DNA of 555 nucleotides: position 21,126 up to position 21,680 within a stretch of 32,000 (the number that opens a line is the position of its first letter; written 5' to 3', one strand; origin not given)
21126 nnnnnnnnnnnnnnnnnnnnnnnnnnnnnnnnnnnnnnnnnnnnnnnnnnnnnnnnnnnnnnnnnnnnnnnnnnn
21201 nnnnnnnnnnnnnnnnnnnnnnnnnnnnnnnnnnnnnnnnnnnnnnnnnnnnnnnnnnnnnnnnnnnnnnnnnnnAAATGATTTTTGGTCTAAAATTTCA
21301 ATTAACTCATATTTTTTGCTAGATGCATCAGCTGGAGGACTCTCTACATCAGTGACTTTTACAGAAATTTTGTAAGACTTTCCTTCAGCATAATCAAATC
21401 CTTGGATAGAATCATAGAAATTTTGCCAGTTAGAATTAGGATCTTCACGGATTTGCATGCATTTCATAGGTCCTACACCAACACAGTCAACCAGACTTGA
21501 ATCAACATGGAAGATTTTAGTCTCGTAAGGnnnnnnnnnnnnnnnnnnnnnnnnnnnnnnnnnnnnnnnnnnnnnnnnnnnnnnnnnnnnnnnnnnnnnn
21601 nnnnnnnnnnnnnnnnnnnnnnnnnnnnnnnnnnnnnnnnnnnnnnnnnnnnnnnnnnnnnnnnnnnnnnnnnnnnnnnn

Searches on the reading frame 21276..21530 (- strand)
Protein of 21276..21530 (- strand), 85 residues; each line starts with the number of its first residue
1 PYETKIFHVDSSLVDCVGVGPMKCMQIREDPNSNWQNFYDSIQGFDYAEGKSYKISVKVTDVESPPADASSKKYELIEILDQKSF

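Call 68: search_solved_structures(query=window:21276-21530:-, max_evalue=10, show_alignments=2)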
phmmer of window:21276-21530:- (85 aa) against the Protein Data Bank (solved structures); distinct sequences matched with E-value up to 10: 8.
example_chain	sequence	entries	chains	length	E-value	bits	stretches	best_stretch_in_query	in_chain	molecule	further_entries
6mga_A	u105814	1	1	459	0.002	21.3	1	12-81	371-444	Protocadherin-1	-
6bx7_A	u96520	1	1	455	0.0021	21.2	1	12-81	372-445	Protocadherin-1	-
6vfp_A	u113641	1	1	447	0.0083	19.3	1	12-75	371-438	Protocadherin-1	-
6vg4_A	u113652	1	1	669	0.12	15.7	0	35-82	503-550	Protocadherin-10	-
6pim_A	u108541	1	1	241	0.18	15.1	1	12-81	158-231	Protocadherin-1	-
8d40_A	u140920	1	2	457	0.23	14.8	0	38-81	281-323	Cadherin EGF LAG seven-pass G-type receptor 1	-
5szn_A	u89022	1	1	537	1.5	12.2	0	39-70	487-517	Protocadherin gamma A9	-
2yqf_A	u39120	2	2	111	1.8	11.9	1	19-49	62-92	Ankyrin-1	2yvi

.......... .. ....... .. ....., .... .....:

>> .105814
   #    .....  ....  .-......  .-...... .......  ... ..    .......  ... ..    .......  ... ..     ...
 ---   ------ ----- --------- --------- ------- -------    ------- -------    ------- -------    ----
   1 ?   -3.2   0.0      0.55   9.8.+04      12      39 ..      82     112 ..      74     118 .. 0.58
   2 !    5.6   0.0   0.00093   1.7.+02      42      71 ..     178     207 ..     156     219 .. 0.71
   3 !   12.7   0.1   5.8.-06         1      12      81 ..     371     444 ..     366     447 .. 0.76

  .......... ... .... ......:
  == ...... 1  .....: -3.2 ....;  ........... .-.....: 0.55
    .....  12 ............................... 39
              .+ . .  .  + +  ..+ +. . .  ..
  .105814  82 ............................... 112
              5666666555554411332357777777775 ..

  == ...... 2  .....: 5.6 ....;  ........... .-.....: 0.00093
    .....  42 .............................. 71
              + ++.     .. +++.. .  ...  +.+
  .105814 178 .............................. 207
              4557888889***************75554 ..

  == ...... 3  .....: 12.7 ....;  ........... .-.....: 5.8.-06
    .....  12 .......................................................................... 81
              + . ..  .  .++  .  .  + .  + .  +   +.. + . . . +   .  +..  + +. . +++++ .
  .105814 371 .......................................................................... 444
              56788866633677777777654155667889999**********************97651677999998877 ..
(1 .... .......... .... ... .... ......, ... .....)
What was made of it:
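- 21288..21509 (-): DUF4377 all-beta domain, aa 123-196 (Cys131/Cys139). Weak protocadherin-repeat similarity, E 0.002 (call 68).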
